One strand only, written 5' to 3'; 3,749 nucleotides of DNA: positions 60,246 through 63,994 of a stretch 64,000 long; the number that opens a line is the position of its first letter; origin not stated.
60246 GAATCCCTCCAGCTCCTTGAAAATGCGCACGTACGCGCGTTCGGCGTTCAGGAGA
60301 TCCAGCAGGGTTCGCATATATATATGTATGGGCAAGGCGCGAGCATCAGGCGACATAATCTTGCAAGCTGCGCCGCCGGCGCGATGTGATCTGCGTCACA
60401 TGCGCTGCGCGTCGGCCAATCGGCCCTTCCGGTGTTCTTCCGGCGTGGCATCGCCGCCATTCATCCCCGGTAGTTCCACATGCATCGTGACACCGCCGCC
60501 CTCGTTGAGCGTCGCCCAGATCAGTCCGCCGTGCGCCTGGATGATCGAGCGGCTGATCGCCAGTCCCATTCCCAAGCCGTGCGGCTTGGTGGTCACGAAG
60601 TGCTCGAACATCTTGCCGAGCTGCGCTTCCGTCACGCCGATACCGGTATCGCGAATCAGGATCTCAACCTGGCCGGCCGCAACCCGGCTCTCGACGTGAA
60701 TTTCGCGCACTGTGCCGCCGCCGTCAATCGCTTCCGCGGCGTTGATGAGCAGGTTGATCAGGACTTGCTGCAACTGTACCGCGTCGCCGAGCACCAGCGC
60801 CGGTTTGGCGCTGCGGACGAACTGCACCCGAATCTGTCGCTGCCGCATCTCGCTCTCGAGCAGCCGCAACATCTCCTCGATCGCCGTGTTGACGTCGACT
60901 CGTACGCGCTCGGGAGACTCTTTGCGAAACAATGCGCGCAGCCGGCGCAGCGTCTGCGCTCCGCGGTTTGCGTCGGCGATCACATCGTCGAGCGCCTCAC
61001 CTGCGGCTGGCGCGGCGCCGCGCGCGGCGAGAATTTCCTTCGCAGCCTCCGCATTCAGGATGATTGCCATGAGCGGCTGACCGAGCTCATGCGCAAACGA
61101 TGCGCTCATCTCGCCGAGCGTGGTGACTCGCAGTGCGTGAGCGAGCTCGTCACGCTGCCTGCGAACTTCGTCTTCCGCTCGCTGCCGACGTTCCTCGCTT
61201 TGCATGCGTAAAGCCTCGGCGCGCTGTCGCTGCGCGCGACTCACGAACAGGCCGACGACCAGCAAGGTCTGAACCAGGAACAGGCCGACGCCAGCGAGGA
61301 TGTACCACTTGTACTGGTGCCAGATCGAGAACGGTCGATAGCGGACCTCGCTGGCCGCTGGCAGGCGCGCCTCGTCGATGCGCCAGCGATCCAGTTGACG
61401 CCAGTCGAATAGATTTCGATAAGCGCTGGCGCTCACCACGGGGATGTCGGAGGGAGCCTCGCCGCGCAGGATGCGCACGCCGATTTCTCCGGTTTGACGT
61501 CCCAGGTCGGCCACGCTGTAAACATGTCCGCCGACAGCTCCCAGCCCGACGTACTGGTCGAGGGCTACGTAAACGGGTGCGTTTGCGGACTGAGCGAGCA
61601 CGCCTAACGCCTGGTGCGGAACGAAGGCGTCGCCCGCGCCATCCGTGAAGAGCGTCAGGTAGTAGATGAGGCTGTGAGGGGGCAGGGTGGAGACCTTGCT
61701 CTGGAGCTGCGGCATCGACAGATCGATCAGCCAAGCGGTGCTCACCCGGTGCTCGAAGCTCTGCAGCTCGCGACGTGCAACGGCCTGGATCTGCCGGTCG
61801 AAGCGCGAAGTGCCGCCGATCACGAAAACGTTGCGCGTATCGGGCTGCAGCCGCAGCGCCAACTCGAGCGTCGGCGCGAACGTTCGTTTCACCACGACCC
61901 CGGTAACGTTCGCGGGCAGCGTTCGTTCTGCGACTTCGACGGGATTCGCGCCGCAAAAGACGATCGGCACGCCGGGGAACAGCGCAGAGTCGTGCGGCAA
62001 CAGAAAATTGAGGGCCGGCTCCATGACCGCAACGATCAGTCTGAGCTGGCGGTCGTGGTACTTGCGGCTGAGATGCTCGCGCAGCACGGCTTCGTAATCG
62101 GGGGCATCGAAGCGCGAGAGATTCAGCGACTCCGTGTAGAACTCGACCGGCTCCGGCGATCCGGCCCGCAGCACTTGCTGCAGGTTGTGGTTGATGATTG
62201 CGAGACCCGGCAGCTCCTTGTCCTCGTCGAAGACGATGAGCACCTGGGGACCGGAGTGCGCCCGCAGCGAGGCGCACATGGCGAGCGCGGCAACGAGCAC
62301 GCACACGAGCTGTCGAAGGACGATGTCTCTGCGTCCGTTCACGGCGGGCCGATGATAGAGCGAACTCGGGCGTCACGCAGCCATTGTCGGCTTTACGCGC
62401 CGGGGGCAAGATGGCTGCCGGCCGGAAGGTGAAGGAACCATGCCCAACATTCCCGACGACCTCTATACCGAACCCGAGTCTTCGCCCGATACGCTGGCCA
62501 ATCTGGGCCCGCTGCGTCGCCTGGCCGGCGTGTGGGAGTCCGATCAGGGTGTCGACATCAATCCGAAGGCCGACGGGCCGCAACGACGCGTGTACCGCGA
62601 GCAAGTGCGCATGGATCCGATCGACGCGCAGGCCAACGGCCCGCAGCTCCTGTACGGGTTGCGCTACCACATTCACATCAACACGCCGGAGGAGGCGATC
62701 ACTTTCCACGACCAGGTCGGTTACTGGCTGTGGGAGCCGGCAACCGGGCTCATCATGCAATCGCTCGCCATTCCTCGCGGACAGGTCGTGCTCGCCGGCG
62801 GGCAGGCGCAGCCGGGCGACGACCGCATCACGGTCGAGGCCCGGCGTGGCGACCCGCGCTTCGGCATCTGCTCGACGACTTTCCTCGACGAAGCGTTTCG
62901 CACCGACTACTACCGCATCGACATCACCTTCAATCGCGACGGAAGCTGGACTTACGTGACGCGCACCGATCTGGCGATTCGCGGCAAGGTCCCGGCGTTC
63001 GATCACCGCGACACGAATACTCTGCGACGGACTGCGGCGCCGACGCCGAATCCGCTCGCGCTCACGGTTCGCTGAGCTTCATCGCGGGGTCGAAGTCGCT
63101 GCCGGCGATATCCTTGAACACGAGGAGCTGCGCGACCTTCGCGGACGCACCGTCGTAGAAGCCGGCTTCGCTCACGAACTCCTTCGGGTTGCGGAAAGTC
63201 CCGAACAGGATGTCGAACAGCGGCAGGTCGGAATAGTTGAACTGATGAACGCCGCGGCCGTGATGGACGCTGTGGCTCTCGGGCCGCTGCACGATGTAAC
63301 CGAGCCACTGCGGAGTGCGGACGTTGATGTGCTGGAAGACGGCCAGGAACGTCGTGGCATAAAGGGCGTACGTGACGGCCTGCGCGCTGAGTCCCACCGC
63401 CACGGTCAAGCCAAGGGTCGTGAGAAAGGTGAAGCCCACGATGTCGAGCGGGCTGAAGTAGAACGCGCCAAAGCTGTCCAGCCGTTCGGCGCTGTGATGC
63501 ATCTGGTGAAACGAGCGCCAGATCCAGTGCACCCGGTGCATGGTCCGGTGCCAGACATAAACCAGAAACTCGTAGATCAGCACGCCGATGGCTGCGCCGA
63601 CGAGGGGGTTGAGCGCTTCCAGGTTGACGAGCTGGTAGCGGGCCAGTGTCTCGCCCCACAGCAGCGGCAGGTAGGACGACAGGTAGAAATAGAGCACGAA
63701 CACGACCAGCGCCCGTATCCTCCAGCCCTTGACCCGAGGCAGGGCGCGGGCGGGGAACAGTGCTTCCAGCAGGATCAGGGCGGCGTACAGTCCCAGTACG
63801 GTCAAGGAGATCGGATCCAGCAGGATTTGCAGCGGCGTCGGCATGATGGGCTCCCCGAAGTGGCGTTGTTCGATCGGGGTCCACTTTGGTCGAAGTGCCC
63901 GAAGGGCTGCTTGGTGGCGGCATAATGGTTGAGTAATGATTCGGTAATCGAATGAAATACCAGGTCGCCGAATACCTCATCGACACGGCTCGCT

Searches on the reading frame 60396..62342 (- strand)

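Call 74: search_protein_families(library=pfam, proteins=[window:60396-62342:-], max_evalue=0.01)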
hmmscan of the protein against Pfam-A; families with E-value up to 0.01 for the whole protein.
window:60396-62342:- (648 aa): 3 families
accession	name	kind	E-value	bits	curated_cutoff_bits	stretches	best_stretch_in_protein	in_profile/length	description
PF02518.31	HATPase_c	-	1.6e-21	77.3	26.4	1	519-625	1-108/111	Histidine kinase-, DNA gyrase B-, and HSP90-like ATPase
PF04392.18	ABC_sub_bind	-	7.3e-12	45.6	25.9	1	92-308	53-265/293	ABC transporter substrate binding protein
PF00512.31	HisKA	-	1.2e-06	28.9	26.9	1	409-476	2-65/66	His Kinase A (phospho-acceptor) domain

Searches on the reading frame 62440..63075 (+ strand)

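Call 74: search_protein_families(library=pfam, proteins=[window:62440-63075:+], max_evalue=0.01)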
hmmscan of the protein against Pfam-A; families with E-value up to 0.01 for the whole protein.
window:62440-63075:+ (211 aa): 1 family
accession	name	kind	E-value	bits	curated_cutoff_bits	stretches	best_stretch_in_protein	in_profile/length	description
PF08768.17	THAP4_heme-bd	-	9.4e-22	78.2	25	1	21-197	1-151/151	THAP4-like, heme-binding beta-barrel domain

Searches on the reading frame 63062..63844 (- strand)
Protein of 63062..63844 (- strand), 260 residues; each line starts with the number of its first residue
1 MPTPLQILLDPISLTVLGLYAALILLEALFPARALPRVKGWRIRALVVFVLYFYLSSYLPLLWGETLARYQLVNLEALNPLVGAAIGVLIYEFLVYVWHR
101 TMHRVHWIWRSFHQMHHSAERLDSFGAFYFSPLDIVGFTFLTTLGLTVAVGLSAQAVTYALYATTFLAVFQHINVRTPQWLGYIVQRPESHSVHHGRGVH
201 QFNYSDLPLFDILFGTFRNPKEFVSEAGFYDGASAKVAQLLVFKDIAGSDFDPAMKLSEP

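Call 74: search_protein_families(library=pfam, proteins=[window:63062-63844:-], max_evalue=0.01)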
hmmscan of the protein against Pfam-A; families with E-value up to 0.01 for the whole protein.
window:63062-63844:- (260 aa): 1 family
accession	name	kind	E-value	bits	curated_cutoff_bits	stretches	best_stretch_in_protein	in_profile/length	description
PF04116.19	FA_hydroxylase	-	5.2e-27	95.3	31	1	85-216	2-132/132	Fatty acid hydroxylase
